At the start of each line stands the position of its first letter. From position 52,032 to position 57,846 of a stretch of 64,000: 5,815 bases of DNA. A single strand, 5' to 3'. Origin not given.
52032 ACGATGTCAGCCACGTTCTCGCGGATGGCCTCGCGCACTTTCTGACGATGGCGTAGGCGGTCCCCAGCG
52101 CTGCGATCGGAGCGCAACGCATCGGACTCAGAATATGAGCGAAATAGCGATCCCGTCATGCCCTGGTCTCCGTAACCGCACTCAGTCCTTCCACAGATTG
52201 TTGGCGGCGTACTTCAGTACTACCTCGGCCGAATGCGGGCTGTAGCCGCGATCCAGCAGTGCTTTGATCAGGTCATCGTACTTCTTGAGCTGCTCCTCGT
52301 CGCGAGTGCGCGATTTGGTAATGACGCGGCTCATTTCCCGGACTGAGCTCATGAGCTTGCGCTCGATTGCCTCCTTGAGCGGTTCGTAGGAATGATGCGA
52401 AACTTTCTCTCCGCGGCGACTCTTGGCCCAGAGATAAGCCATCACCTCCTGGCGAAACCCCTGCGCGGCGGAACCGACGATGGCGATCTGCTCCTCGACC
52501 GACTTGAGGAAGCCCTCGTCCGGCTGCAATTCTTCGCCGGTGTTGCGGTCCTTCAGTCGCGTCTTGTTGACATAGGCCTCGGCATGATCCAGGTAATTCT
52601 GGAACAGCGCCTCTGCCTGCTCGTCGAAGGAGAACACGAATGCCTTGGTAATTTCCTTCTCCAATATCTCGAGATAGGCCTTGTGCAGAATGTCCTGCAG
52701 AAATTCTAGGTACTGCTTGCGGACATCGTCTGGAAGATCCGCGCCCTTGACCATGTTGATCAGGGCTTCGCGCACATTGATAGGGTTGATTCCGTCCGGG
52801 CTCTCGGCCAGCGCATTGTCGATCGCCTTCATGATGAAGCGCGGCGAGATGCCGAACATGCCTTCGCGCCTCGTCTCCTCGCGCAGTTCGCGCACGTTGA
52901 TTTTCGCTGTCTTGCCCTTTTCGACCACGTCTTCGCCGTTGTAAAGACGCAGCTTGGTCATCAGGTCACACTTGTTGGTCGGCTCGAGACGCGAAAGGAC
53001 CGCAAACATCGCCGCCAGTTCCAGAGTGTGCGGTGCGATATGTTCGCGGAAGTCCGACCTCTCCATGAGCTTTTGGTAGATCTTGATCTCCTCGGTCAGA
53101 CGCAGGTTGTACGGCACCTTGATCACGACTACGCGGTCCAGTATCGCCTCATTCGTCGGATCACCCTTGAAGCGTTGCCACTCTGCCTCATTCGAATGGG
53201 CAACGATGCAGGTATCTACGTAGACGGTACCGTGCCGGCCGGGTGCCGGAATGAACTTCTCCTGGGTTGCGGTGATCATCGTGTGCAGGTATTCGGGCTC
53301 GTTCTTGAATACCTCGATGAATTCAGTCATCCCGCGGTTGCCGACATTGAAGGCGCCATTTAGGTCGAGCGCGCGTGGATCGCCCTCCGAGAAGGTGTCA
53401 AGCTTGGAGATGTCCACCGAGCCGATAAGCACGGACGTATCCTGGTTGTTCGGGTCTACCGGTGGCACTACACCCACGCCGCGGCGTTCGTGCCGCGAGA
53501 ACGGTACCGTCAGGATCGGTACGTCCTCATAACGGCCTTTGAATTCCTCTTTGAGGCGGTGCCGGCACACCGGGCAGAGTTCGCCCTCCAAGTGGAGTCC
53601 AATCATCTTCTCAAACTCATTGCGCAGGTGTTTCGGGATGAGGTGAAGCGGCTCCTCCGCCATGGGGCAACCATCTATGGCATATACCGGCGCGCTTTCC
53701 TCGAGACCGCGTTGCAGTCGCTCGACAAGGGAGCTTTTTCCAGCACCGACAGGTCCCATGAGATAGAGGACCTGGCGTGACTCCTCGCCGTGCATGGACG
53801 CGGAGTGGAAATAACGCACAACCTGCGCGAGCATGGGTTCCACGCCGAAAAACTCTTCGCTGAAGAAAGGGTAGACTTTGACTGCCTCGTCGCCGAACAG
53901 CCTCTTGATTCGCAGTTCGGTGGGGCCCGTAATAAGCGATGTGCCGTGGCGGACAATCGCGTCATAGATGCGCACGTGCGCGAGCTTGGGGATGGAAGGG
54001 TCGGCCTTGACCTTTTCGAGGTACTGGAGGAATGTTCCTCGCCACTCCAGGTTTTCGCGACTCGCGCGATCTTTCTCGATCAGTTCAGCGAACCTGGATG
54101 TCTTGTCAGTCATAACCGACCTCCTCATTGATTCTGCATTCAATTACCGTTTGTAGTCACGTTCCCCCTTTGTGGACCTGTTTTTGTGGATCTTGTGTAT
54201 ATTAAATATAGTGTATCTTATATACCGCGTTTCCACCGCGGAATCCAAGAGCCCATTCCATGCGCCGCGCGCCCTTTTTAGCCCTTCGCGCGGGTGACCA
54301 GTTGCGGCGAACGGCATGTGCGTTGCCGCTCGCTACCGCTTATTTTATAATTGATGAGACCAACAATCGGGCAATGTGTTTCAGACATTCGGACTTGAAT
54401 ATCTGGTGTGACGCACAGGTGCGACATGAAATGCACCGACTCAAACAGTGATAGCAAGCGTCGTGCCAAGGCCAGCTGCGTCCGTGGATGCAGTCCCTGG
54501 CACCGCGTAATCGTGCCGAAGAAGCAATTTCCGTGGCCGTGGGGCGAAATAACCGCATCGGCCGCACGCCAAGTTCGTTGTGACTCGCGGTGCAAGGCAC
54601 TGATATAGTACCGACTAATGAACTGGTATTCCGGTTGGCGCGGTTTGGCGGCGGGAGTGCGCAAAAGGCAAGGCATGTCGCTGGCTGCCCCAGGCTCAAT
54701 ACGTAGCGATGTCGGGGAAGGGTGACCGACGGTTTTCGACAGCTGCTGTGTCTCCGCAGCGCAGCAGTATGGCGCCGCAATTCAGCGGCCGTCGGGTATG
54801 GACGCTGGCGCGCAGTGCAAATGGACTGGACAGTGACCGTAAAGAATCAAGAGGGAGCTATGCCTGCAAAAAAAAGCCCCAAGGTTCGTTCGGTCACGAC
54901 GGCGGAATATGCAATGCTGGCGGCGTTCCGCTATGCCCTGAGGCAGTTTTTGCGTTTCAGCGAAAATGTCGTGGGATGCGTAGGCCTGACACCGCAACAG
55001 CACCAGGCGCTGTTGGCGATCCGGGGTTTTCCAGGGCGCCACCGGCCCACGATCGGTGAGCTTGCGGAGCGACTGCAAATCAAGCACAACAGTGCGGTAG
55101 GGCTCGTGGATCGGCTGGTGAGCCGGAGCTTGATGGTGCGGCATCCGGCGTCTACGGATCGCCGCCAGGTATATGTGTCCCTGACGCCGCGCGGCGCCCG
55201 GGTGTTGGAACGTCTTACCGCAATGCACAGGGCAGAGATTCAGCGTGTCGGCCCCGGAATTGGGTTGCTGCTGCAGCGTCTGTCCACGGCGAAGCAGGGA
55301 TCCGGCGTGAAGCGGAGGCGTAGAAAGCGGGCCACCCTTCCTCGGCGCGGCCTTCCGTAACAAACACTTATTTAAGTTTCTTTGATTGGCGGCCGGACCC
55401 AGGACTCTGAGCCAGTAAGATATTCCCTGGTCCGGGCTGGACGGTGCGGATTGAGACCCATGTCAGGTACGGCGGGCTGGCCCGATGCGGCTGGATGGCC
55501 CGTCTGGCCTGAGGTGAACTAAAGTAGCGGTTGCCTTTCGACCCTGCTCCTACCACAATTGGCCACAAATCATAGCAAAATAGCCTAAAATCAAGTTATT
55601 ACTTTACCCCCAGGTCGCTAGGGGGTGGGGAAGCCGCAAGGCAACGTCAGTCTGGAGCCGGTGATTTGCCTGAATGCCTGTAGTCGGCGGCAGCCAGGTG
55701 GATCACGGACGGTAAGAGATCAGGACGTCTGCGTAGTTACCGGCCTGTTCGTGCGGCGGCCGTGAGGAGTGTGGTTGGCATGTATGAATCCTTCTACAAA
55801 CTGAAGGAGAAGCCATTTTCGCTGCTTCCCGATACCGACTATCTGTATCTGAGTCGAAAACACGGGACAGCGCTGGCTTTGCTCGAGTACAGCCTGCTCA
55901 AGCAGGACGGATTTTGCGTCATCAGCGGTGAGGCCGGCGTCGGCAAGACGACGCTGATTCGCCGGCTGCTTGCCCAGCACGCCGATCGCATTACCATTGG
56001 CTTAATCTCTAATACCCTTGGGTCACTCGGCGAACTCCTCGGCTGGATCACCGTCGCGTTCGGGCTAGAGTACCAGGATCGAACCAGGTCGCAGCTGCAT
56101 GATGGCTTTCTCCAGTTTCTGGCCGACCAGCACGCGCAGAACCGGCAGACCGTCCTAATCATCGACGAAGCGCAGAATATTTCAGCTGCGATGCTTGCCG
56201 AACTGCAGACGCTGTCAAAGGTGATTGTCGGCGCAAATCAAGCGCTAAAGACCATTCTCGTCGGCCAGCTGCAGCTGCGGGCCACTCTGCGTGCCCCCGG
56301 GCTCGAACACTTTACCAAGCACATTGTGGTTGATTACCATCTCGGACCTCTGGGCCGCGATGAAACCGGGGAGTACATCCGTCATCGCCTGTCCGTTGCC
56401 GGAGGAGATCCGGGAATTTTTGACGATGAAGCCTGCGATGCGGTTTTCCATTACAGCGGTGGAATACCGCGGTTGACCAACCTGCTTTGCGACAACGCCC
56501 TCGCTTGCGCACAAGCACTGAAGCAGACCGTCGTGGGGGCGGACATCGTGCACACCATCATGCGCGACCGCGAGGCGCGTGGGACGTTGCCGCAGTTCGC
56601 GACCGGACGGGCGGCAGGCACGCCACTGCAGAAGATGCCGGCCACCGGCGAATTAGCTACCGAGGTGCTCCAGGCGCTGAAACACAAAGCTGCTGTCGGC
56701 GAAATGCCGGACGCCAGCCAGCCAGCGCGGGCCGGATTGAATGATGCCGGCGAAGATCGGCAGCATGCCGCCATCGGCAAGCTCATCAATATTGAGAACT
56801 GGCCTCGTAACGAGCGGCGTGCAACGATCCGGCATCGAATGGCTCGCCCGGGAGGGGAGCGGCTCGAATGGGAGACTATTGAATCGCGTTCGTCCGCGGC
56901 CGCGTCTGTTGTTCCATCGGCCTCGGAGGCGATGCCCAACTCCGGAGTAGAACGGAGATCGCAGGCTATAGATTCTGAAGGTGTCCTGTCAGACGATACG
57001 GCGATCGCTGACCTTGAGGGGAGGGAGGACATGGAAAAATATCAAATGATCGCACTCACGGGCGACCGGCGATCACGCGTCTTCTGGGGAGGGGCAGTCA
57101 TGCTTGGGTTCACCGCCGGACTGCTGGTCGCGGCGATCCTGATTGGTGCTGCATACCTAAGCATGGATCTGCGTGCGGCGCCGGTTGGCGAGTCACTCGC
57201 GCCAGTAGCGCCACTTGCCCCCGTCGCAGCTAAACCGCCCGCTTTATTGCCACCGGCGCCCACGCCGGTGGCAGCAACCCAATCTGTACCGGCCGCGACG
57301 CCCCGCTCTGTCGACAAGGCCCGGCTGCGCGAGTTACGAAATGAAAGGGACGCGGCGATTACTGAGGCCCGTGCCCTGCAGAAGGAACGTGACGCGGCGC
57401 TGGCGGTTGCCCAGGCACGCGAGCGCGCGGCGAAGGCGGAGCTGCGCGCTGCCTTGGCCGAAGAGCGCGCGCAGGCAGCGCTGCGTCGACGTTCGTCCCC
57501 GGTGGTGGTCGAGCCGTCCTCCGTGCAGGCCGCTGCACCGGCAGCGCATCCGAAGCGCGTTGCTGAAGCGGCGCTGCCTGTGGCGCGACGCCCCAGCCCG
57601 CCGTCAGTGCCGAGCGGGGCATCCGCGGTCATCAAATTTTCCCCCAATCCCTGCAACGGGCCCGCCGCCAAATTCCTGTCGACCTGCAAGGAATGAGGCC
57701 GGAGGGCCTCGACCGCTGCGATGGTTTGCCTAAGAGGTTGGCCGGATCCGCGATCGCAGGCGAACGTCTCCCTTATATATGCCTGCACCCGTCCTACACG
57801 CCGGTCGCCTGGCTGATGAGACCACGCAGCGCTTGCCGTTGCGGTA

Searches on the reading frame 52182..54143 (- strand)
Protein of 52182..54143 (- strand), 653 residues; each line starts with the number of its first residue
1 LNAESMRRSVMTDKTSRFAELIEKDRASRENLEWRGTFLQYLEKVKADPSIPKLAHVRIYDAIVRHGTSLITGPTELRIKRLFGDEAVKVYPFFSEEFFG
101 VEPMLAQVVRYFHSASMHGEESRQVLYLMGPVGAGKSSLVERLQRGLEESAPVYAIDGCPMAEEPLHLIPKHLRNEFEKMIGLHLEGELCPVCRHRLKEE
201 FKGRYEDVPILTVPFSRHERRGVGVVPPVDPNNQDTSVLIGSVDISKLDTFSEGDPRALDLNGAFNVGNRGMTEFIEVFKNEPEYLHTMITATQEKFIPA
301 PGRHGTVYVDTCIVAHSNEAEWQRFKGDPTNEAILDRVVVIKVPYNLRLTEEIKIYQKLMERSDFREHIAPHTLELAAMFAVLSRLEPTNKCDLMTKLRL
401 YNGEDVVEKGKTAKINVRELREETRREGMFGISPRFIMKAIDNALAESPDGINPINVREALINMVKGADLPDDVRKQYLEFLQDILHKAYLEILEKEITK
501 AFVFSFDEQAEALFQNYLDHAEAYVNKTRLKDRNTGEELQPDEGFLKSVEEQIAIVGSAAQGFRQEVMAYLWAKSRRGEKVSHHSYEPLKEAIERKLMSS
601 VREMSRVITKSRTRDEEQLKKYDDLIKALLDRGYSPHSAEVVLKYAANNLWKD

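Call 20: search_protein_families(library=pfam, proteins=[window:52182-54143:-], max_evalue=0.0001)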
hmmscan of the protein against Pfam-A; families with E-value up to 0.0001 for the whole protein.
window:52182-54143:- (653 aa): 3 families
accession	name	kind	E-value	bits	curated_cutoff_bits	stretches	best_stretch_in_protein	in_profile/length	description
PF08298.17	AAA_PrkA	-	2.8e-145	484.3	25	1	37-392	2-357/358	PrkA AAA domain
PF06798.17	PrkA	-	4.9e-83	279.1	25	1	395-645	1-255/255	PrkA serine protein kinase C-terminal domain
PF13191.12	AAA_16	-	6.9e-06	27.1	32.6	1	98-202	2-103/167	AAA ATPase domain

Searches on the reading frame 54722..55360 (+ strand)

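Call 20: search_protein_families(library=pfam, proteins=[window:54722-55360:+], max_evalue=0.0001)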
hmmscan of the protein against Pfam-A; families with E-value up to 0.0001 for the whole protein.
window:54722-55360:+ (212 aa): 2 families
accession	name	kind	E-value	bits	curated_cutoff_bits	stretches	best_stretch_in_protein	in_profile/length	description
PF12802.13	MarR_2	-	4.8e-12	46.3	27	1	88-149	2-61/61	MarR family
PF01047.28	MarR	-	1.2e-05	25.5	24.6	1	89-150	1-59/59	MarR family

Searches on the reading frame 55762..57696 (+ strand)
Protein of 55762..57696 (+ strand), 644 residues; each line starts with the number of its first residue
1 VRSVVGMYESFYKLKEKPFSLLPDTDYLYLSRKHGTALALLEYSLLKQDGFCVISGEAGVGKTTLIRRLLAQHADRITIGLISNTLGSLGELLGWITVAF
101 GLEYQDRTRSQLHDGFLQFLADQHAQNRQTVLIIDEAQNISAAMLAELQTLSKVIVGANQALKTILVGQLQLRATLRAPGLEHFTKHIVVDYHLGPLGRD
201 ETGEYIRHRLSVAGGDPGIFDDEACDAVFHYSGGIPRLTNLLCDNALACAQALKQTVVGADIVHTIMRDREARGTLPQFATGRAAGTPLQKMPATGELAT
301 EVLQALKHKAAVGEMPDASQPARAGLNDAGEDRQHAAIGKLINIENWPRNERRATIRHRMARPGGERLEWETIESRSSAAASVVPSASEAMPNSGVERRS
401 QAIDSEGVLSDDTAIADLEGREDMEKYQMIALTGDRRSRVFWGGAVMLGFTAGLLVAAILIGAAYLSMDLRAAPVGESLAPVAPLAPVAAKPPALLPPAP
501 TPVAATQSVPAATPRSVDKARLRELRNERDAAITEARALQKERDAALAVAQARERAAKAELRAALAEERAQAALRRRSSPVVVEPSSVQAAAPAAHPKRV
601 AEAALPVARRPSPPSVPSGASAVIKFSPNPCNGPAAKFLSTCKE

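Call 20: search_protein_families(library=pfam, proteins=[window:55762-57696:+], max_evalue=0.0001)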
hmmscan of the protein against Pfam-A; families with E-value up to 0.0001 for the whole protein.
window:55762-57696:+ (644 aa): 7 families
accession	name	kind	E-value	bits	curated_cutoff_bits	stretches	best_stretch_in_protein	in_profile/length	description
PF13401.12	AAA_22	-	2e-22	80.3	27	1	48-175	4-129/130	AAA domain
PF13191.12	AAA_16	-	3.3e-09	37.9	32.6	1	49-153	24-157/167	AAA ATPase domain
PF20720.3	nSTAND3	-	2.6e-06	27.6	27.2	1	44-76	12-44/155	Novel STAND NTPase 3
PF13604.12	AAA_30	-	2.5e-05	24.6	27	1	41-151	10-111/191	AAA domain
PF13245.12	AAA_19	-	6.8e-05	23.5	25.1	0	49-148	11-110/134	AAA domain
PF01443.25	Viral_helicase1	-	9e-05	22.8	21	0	52-154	1-85/228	Viral superfamily 1 RNA helicase core domain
PF05729.18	NACHT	-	9.5e-05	22.7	26.7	0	52-74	3-25/167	NACHT domain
